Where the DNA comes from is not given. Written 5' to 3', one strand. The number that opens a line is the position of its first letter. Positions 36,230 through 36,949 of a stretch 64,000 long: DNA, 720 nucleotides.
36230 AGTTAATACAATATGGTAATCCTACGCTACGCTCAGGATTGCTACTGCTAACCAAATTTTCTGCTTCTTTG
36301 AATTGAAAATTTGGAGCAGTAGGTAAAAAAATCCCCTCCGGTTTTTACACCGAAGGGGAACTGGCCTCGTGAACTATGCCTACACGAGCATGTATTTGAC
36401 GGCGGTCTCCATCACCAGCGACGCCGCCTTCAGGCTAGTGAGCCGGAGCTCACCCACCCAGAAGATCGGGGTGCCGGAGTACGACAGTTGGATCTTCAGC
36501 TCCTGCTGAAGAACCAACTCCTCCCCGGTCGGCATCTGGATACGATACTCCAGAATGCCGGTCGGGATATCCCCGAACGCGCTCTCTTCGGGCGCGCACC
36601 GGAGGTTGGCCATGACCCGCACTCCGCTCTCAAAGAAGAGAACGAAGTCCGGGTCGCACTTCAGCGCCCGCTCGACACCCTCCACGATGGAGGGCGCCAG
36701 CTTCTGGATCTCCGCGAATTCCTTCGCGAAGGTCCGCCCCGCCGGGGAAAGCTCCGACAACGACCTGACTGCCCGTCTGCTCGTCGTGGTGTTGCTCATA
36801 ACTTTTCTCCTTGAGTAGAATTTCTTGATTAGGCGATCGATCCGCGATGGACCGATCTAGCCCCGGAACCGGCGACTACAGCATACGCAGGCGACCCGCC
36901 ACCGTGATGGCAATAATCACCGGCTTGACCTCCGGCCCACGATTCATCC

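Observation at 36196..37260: GC-rich (~60% GC) two-gene cassette between alaS and a large secreted-protein gene, with its own promoter (in repeat A) and terminator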

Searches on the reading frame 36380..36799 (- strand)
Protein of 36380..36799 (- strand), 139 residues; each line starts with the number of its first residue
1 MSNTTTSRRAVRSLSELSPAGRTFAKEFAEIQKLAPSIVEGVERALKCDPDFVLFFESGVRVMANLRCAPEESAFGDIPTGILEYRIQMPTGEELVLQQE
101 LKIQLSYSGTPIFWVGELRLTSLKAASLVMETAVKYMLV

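Call 4: search_protein_families(library=pfam, proteins=[window:36380-36799:-], max_evalue=1)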
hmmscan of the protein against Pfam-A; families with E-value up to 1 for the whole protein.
window:36380-36799:- (139 aa): 0 families

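Call 5: search_protein_families(library=padloc, proteins=[window:36380-36799:-], max_evalue=1)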
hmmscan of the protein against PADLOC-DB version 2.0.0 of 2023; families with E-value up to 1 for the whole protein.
window:36380-36799:- (139 aa): 0 families

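Call 6: search_protein_families(library=phrogs, proteins=[window:36380-36799:-], max_evalue=1)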
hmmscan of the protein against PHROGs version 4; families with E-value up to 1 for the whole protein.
window:36380-36799:- (139 aa): 0 families

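Call 11: find_homologous_proteins(query=window:36380-36799:-, max_evalue=0.01)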
Query window:36380-36799:- (139 aa): 1 proteins with E <= 0.01 among 24 candidates.
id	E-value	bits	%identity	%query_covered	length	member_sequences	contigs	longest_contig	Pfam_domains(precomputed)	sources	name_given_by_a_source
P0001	7.8e-83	293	100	100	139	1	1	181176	-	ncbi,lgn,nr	ncbi:MAG: hypothetical protein Q7S83_02190 [bacterium]|nr:hypothetical protein [bacterium]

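Call 15: search_protein_families(library=ncbifam, proteins=[window:36380-36799:-], max_evalue=1)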
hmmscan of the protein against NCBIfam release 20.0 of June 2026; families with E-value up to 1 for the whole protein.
window:36380-36799:- (139 aa): 0 families

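Call 16: search_solved_structures(query=window:36380-36799:-, max_evalue=10)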
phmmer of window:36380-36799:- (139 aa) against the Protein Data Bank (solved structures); distinct sequences matched with E-value up to 10: 8.
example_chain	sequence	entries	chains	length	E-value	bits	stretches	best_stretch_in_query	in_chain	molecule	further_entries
4rv1_A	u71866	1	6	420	3.8e-05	27.1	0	50-101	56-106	Engineered Protein OR497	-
4rzp_A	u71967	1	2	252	0.01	19.2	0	5-102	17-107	Engineered Protein OR366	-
4hxt_A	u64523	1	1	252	0.038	17.4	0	49-101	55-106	De Novo Protein OR329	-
6jj7_A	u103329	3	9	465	0.16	15.4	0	12-99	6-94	Rice hexokinase 6 | Hexokinase-6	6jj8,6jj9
6jj4_A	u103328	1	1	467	0.18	15.2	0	15-99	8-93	Hexokinase-6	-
4yxx_A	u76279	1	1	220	0.27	14.6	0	9-63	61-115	dTor_6x35L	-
5zqt_A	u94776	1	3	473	0.43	14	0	22-99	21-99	Hexokinase-6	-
7zcu_S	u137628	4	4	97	1.4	12.3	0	91-131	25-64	PucA-LH2-gamma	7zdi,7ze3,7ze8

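Call 29: search_protein_representatives(protein=window:36380-36799:-)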
Query: 139 residues. Proteins with E-value up to 0.001 (for the whole library): 11; up to 1e-10: 4; up to 1e-30: 1. The best 11 are listed.
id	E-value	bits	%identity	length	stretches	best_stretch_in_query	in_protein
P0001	2.5e-83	292.7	100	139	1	1-139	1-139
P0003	5.9e-20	87.9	40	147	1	3-138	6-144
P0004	6.4e-19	84.5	38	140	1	4-138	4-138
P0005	4.9e-12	62.3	36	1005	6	76-118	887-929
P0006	2.9e-06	43.7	40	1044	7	69-93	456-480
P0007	4.3e-05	39.8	31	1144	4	63-130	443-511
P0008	1.2e-04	38.4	33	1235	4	63-126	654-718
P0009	2.1e-04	37.7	30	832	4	76-126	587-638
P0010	2.2e-04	37.5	30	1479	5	79-119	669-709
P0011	2.8e-04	37.2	38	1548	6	69-93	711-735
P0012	2.9e-04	37.2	35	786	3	73-119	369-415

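Call 31: search_protein_families(library=pfam, proteins=[P0003, P0004, P0005, P0006, P0007, P0008, P0009, P0010, P0011, P0012], max_evalue=0.01)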
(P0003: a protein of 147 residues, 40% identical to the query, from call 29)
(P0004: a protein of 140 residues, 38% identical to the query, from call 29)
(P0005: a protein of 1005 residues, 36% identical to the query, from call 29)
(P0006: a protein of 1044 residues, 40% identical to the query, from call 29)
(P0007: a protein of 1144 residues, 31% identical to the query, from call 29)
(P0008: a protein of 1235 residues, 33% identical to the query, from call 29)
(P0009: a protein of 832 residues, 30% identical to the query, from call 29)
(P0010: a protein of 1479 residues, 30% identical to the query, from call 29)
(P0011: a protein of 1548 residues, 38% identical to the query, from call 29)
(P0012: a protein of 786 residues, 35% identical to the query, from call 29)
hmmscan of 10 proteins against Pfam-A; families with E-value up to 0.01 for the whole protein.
P0003 (147 aa): 0 families

P0004 (140 aa): 0 families

P0005 (1005 aa): 8 families
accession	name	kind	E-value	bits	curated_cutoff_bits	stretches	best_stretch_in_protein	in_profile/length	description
PF08447.18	PAS_3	-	8.7e-101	330.8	25.6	7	211-293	5-88/89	PAS fold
PF00989.32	PAS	-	3.2e-38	130.6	22.6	5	211-296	27-112/113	PAS fold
PF13426.13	PAS_9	-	2.3e-36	124.6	27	4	73-172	3-103/103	PAS domain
PF08448.16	PAS_4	-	8.5e-32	110.1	23.1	1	71-174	5-109/110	PAS fold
PF13188.13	PAS_8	-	0.00058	20.1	21.8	0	61-109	1-50/65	PAS domain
PF22091.2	DUF6941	-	0.00076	20.3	27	0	154-212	59-119/125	Family of unknown function (DUF6941)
PF18212.7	ZNRF_3_ecto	-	0.0079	16.7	26.2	0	801-821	53-73/105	ZNRF-3 Ectodomain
PF12860.13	PAS_7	-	0.009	16.6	27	0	72-110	6-45/115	PAS fold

P0006 (1044 aa): 7 families
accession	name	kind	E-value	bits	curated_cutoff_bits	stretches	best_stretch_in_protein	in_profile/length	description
PF02469.27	Fasciclin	-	1.4e-250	817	22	7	24-145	2-123/123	Fasciclin domain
PF18962.6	Por_Secre_tail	-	9.9e-09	35.8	27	1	972-1043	3-75/75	Secretion system C-terminal sorting domain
PF18449.8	Endotoxin_C2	-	1.1e-06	29.6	30.7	0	687-710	34-57/63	Pesticidal crystal protein Cry1Aa, domain IV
PF15098.11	TMEM89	-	4.4e-06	27.4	27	0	912-954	72-112/134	TMEM89 protein family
PF02035.20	Coagulin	-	1e-05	26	25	0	151-186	16-50/174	Coagulin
PF20821.2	C1_PlyCB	-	2.7e-05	24.5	30.5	0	252-277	25-50/65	Streptococcus virus C1, PlyCB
PF12389.13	Peptidase_M73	-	0.0018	18.6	22.5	0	566-609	4-47/196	Camelysin metallo-endopeptidase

P0007 (1144 aa): 10 families
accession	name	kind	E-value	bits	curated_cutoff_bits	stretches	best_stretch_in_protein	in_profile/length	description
PF08447.18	PAS_3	-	7.7e-75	247.7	25.6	5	796-880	4-88/89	PAS fold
PF02518.31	HATPase_c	-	4.1e-25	88.8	26.4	1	1016-1135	2-110/111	Histidine kinase-, DNA gyrase B-, and HSP90-like ATPase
PF13426.13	PAS_9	-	9.6e-20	71.2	27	0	672-759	19-103/103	PAS domain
PF00989.32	PAS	-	4.6e-19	68.9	22.6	1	411-501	25-113/113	PAS fold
PF12860.13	PAS_7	-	5.3e-19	68.9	27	1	136-250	1-114/115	PAS fold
PF08448.16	PAS_4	-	2.1e-18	67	23.1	1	673-762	24-110/110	PAS fold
PF00512.31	HisKA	-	2.6e-09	37.4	26.9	1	910-973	2-64/66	His Kinase A (phospho-acceptor) domain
PF25785.1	TPR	-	1.3e-06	29.1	27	0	493-518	76-101/110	Nucleoprotein TPR-like domain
PF13188.13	PAS_8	-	2.9e-05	24.3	21.8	0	131-176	2-43/65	PAS domain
PF18269.6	T3SS_ATPase_C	-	0.0074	16.6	22.7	0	634-665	6-37/72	T3SS EscN ATPase C-terminal domain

P0008 (1235 aa): 10 families
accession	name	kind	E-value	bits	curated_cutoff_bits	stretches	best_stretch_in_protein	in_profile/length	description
PF08447.18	PAS_3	-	6.3e-63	209.5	25.6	4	751-836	3-88/89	PAS fold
PF02518.31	HATPase_c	-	3e-26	92.4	26.4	1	1100-1218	2-110/111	Histidine kinase-, DNA gyrase B-, and HSP90-like ATPase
PF00989.32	PAS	-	4e-20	72.3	22.6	2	857-968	3-113/113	PAS fold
PF13426.13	PAS_9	-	1.9e-17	63.9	27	1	753-842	17-103/103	PAS domain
PF12860.13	PAS_7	-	4.8e-15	56.1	27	1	347-461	1-114/115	PAS fold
PF08448.16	PAS_4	-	1.3e-12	48.4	23.1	0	806-844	72-109/110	PAS fold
PF00512.31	HisKA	-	8.3e-11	42.2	26.9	1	994-1057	2-64/66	His Kinase A (phospho-acceptor) domain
PF22588.2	dCache_1_like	-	1.1e-08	35.5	27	1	194-280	7-89/89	Histidine kinase sensor domain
PF13188.13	PAS_8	-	1.9e-05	24.8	21.8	1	342-388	2-48/65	PAS domain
PF02743.24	dCache_1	-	0.0014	18.6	45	1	51-279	4-239/240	Cache domain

P0009 (832 aa): 6 families
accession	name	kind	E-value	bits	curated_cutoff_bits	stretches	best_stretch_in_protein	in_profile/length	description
PF08447.18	PAS_3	-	3.6e-103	338.5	25.6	6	287-373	3-89/89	PAS fold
PF08448.16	PAS_4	-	6e-38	129.9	23.1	3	22-131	3-109/110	PAS fold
PF13426.13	PAS_9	-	1.3e-36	125.4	27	4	27-129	5-103/103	PAS domain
PF00989.32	PAS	-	2.1e-35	121.6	22.6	4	17-127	4-113/113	PAS fold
PF13188.13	PAS_8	-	5e-05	23.5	21.8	0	18-68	6-55/65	PAS domain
PF15456.11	Uds1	-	0.0004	21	28.8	0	615-653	22-61/123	Up-regulated During Septation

P0010 (1479 aa): 10 families
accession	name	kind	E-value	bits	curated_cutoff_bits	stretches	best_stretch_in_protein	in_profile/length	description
PF08447.18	PAS_3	-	1.9e-91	300.9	25.6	6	749-835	2-88/89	PAS fold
PF00989.32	PAS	-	1.7e-42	144.4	22.6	3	342-455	1-113/113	PAS fold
PF13426.13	PAS_9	-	8.8e-34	116.3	27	2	352-456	1-102/103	PAS domain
PF08448.16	PAS_4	-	3.2e-32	111.5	23.1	2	349-460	2-110/110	PAS fold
PF02518.31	HATPase_c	-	2.6e-25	89.4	26.4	1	1355-1466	2-109/111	Histidine kinase-, DNA gyrase B-, and HSP90-like ATPase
PF13188.13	PAS_8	-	1.3e-10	41.3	21.8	1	342-387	1-47/65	PAS domain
PF02743.24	dCache_1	-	8e-09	35.8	45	1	116-240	71-192/240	Cache domain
PF00512.31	HisKA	-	1.1e-07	32.2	26.9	1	1249-1313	2-65/66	His Kinase A (phospho-acceptor) domain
PF22588.2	dCache_1_like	-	3.2e-05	24.5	27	1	197-273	2-74/89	Histidine kinase sensor domain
PF12860.13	PAS_7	-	0.0044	17.6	27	0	349-462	2-114/115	PAS fold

P0011 (1548 aa): 5 families
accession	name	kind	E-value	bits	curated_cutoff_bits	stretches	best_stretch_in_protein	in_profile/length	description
PF02469.27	Fasciclin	-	0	1053.5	22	9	1341-1462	2-123/123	Fasciclin domain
PF18962.6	Por_Secre_tail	-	6.3e-11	42.9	27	1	1476-1542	1-70/75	Secretion system C-terminal sorting domain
PF09990.14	DUF2231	-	9.6e-10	39.1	26.4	0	1078-1130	32-84/139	Predicted membrane protein (DUF2231)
PF15098.11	TMEM89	-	1.2e-06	29.2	27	0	111-151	74-112/134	TMEM89 protein family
PF13464.11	RodZ_C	-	0.00043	20.6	23.9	0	303-332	13-42/72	RodZ C-terminal domain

P0012 (786 aa): 7 families
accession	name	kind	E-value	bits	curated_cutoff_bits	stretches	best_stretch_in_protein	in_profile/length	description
PF08447.18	PAS_3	-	3e-77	255.4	25.6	6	584-668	3-88/89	PAS fold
PF00989.32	PAS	-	1.2e-36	125.5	22.6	3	48-161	1-113/113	PAS fold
PF08448.16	PAS_4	-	6.2e-33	113.8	23.1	3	56-165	3-109/110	PAS fold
PF13426.13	PAS_9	-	6.7e-28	97.4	27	1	58-162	1-102/103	PAS domain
PF13188.13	PAS_8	-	1.4e-09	38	21.8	1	48-102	1-55/65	PAS domain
PF12860.13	PAS_7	-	0.00078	20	27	0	57-166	4-112/115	PAS fold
PF24820.1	Diguanyl_cycl_sensor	-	0.0056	17.1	28.1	1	53-160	1-109/109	Diguanylate cyclase-like sensor domain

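Call 32: find_encoding_contigs(protein=P0003, flank=8000)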
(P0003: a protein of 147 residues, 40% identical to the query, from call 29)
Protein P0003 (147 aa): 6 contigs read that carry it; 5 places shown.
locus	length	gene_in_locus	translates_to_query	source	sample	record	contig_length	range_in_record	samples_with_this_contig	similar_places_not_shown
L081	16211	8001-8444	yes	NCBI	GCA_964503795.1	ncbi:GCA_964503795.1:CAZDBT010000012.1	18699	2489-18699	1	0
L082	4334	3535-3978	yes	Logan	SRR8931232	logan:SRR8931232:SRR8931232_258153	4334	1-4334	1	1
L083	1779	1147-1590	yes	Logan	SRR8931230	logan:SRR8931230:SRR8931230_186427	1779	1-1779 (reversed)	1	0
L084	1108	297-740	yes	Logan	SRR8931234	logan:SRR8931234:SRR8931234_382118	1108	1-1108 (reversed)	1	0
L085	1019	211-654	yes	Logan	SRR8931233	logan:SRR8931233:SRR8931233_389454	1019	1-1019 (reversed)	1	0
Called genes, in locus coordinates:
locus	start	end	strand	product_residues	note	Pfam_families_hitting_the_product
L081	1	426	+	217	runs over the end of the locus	PF14378:PAP2_3 (weak), PF01569:PAP2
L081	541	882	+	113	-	-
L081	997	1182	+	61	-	-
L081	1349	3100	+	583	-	PF01807:Zn_ribbon_DnaG, PF08275:DNAG_N, PF01751:Toprim (weak), PF13155:Toprim_2, PF13662:Toprim_4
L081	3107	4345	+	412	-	PF03979:Sigma70_r1_1, PF00140:Sigma70_r1_2, PF04542:Sigma70_r2, PF04539:Sigma70_r3, PF04545:Sigma70_r4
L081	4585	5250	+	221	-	-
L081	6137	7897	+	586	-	PF18915:DUF5667 (faint)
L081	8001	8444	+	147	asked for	-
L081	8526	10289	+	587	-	PF01411:tRNA-synt_2c, PF07973:tRNA_SAD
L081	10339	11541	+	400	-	PF00108:Thiolase_N, PF02803:Thiolase_C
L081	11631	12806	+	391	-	-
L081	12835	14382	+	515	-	-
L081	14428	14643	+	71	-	PF01176:eIF-1a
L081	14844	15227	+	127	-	PF00416:Ribosomal_S13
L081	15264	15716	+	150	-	PF00411:Ribosomal_S11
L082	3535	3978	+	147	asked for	-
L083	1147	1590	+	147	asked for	-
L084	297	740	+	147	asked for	-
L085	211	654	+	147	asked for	-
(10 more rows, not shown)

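Call 33: find_encoding_contigs(protein=P0004, flank=8000)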
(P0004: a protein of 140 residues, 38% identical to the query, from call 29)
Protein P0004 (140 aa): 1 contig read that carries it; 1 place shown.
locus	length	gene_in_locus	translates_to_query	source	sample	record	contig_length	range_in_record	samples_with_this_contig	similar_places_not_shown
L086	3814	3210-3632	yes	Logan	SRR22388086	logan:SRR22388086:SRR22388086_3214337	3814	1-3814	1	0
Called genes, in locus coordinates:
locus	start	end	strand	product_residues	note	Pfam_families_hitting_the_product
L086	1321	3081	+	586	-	-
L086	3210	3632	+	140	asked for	-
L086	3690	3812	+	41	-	?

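Call 39: find_related_loci(query=A2, collection=metagenome_contigs, flank=6000)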
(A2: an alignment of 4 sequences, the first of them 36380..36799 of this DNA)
Query A2 (139 aa) in metagenome_contigs; peptide patterns used: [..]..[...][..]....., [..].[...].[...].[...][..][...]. (x = any residue, [..] = any of these).
348 stretches matched a pattern; 1 encode a relative of the query (tblastn E <= 1e-3); 1 distinct loci.
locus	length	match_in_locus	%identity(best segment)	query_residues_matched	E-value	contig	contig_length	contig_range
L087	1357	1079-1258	43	12-73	1e-7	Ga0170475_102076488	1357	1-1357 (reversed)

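Call 41: find_related_loci(query=A2, collection=viral_contigs, flank=6000)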
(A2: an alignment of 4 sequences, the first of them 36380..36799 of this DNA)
Query A2 (139 aa) in viral_contigs; peptide patterns used: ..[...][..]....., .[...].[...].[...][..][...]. (x = any residue, [..] = any of these).
41 stretches matched a pattern, but none encodes a relative of the query by tblastn (E <= 1e-3).

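Call 66: predict_structure(alignment_id=A7)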
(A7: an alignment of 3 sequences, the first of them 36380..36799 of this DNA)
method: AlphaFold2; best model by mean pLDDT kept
length: 139 residues; sequences in the alignment: 3
mean_pLDDT: 79.8   pTM: 0.71
mean pLDDT of the five models: 79.8, 78.7, 76.7, 75.9, 71.0
residues with pLDDT >= 90: 24; 70-90: 96; 50-70: 8; < 50: 11
segments of 3 or more residues with pLDDT < 50: 1-9
pLDDT, mean of each block of 10 residues (from residue 1): 41 58 81 84 83 80 84 76 89 89 84 91 91 87
secondary structure, 60 per line:
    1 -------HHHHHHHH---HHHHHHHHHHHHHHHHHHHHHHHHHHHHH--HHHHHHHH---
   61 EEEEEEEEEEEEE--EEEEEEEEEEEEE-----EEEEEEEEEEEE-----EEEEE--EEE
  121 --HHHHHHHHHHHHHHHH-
elements in order: H8-15 H19-47 H50-57 E61-73 E76-88 E94-105 E111-115 E118-120 H123-138
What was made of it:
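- On PAS domain (PAS_3, PF08447): The AF2 model has three N-terminal helices, a 4-5-strand meander and a C-terminal helix (call 66).
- Closest known: PAS_3 domain. Different: The AF2 model is helices, a 4-5-strand meander and a helix, and lacks the N-terminal A and B strands (call 66).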

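Call 69: fold_search(model_id=the predicted structure, library=pdb)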
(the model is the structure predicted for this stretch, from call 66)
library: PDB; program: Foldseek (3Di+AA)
matches with E <= 10: 1160; with E <= 0.001: 0
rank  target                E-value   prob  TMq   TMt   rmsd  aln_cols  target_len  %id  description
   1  8p0w_H                4.8e-02  0.41  0.25  0.20  22.4       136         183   14  Structure of the human Commander complex COMMD ring (released 2024-03-20)
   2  7rxu                  8.6e-02  0.16  0.17  0.18   8.7        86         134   10  Crystal structure of Cj1090c (released 2022-08-31)
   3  8rj3_H                9.7e-02  0.35  0.24  0.30  15.2       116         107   16  Human RAD52 open ring conformation (released 2024-04-24)
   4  7vju_B                1.0e-01  0.35  0.19  0.18   9.7        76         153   10  Crystal Structure of terephthalate dioxygenase from Comamonas testosteroni KF1 (released 2022-04-13)
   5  8rj3_I                1.2e-01  0.38  0.23  0.31   8.7        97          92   11  Human RAD52 open ring conformation (released 2024-04-24)
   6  5mrc_EE               1.2e-01  0.57  0.26  0.15   5.7        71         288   13  Structure of the yeast mitochondrial ribosome - Class A (released 2017-02-15)
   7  4uv2_B                1.2e-01  0.23  0.23  0.16   8.3        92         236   12  Structure of the curli transport lipoprotein CsgG in a non-lipidated, pre-pore conformation (released 2014-09-24)
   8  6baq_A                1.3e-01  0.14  0.19  0.15  16.4       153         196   12  Mus musculus BPIFA1 (released 2018-05-09)
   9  3er7_B                1.4e-01  0.23  0.16  0.17   8.5        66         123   15  Crystal structure of NTF2-like protein of unknown function (YP_001812677.1) from EXIGUOBACTERIUM SP. 255-15 at 1.50 A  (released 2008-10-14)
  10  7vju_D                1.5e-01  0.47  0.20  0.18   8.3        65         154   14  Crystal Structure of terephthalate dioxygenase from Comamonas testosteroni KF1 (released 2022-04-13)
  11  9i86_A                1.5e-01  0.08  0.12  0.12  14.0       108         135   17  Enterobacteriaphage PRD1 - P12 protein filament in complex with poly(dT) ssDNA (released 2025-03-19)
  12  8d8l_E                1.6e-01  0.47  0.25  0.15   5.6        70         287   13  Yeast mitochondrial small subunit assembly intermediate (State 3) (released 2022-12-14)
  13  9mua_A                1.7e-01  0.47  0.20  0.16   8.8        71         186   14  4OT-SnoaL from P. atlanticus - Apo form (released 2025-04-09)
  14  4uv2_F                1.7e-01  0.23  0.24  0.17   8.1        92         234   11  Structure of the curli transport lipoprotein CsgG in a non-lipidated, pre-pore conformation (released 2014-09-24)
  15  7qen_B                1.8e-01  0.66  0.28  0.11   3.8        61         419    8  S.c. Condensin core in DNA- and ATP-bound state (released 2022-06-15)
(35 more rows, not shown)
